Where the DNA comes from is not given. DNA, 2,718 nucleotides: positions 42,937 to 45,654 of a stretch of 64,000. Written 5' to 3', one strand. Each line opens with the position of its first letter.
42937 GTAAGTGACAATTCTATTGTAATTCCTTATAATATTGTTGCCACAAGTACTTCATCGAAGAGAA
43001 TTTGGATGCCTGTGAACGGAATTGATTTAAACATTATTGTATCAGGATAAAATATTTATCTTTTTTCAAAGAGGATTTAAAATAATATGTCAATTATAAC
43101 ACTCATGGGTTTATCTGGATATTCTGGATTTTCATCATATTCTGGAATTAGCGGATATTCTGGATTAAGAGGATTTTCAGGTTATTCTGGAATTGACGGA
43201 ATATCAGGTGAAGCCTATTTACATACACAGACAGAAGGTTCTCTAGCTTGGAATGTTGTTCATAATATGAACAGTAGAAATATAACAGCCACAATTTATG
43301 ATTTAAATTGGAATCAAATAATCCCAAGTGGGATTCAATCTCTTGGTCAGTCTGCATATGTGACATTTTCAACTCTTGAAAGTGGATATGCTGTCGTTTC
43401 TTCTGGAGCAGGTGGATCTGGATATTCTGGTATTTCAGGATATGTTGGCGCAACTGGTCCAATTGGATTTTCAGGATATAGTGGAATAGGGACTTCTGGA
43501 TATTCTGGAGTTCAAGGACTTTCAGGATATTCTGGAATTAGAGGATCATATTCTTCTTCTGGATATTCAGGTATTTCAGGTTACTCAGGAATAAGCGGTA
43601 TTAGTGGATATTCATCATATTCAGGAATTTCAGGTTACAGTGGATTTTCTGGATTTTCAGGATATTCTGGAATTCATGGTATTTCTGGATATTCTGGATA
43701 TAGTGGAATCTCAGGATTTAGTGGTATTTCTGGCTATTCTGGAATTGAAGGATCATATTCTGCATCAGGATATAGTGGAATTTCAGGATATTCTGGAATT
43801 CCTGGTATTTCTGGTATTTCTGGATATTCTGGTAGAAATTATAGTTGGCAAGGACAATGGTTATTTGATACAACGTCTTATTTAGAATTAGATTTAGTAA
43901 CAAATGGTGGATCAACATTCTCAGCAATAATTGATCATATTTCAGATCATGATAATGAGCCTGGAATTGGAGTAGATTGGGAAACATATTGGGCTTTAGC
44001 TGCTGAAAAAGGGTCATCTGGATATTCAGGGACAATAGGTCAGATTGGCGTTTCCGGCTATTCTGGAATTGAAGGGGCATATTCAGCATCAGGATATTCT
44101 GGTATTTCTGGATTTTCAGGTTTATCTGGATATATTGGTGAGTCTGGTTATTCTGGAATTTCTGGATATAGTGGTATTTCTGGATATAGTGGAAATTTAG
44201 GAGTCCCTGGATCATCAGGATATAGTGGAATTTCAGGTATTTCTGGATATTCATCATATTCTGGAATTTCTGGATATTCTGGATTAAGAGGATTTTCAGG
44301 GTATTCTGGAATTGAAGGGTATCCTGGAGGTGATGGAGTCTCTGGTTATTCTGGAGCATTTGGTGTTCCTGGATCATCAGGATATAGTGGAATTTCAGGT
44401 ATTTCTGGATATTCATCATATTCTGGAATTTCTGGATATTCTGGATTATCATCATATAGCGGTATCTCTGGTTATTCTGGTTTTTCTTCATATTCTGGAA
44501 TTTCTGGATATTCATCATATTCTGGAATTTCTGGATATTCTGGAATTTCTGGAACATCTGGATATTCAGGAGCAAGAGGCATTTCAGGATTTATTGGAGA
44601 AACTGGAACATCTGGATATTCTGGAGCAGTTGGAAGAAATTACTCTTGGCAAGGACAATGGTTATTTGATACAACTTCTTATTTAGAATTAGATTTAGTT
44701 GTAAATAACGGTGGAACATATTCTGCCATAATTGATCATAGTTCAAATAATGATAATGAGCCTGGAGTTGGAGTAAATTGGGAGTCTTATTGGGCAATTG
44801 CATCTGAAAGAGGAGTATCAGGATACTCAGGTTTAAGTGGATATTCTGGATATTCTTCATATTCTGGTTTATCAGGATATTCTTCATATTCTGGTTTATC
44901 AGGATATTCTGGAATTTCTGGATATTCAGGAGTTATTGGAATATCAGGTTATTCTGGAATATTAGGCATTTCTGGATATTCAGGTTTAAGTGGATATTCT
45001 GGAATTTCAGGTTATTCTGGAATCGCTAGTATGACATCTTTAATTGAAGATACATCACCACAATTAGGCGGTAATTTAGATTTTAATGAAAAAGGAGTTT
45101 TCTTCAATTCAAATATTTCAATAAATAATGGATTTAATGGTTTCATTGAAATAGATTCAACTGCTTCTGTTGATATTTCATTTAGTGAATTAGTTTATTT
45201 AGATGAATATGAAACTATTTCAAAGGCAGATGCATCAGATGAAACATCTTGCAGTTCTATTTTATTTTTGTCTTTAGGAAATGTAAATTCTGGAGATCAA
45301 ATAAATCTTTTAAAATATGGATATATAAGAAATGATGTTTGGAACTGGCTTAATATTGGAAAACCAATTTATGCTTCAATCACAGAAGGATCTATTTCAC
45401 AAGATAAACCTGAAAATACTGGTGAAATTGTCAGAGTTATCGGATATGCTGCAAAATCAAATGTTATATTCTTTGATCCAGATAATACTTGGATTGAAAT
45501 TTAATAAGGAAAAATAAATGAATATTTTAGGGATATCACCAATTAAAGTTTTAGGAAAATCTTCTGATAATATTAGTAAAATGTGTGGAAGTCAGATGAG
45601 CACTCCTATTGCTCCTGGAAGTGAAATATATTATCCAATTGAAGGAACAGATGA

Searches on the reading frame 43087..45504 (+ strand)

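Call 10: search_protein_families(library=pfam, proteins=[window:43087-45504:+], max_evalue=0.001)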
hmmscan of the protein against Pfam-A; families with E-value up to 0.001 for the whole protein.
window:43087-45504:+ (805 aa): 1 family
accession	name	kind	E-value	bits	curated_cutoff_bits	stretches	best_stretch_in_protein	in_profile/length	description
PF01391.23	Collagen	-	3.7e-53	177.6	27.2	2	309-366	1-58/60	Collagen triple helix repeat (20 copies)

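Call 11: search_protein_families(library=phrogs, proteins=[window:43087-45504:+], max_evalue=0.001)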
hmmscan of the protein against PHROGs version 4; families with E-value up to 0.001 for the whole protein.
window:43087-45504:+ (805 aa): 29 families (the best 25 are shown)
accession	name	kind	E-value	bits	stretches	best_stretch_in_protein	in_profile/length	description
phrog_5073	-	tail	3.7e-66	225.2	4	406-645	98-330/519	tail fiber protein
phrog_6320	-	tail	4.7e-55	188.7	4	318-450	80-209/745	tail fiber protein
phrog_29268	-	unknown function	1.1e-45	156.9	3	176-436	284-536/653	-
phrog_8745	-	tail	2.7e-37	128.7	4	90-250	1378-1516/1803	tail fiber protein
phrog_26246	-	tail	8.7e-36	124.7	4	133-250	93-210/329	tail protein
phrog_1806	-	tail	1.5e-34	120.6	4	393-517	109-231/276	collagen like minor tail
phrog_30509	-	tail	1.6e-32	113.7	6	311-397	35-120/254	collagen like minor tail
phrog_819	-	tail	2.6e-31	109.7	2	303-644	475-739/1024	tail protein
phrog_366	-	tail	1.9e-29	104.5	4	304-387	298-381/474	tail fiber protein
phrog_18350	-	tail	3.8e-29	103.1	4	346-442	103-200/253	tail fiber protein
phrog_3420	-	unknown function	2.5e-27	95.9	2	307-518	107-318/929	-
phrog_28263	-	tail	1.2e-24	86.7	3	309-513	550-757/1400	tail fiber protein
phrog_26346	-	unknown function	5.4e-23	82.6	3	307-388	194-272/659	-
phrog_38766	-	head and packaging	2.1e-20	73.7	5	147-243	76-172/478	virion structural protein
phrog_36982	-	unknown function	6.9e-20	71.5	2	309-648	269-609/944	-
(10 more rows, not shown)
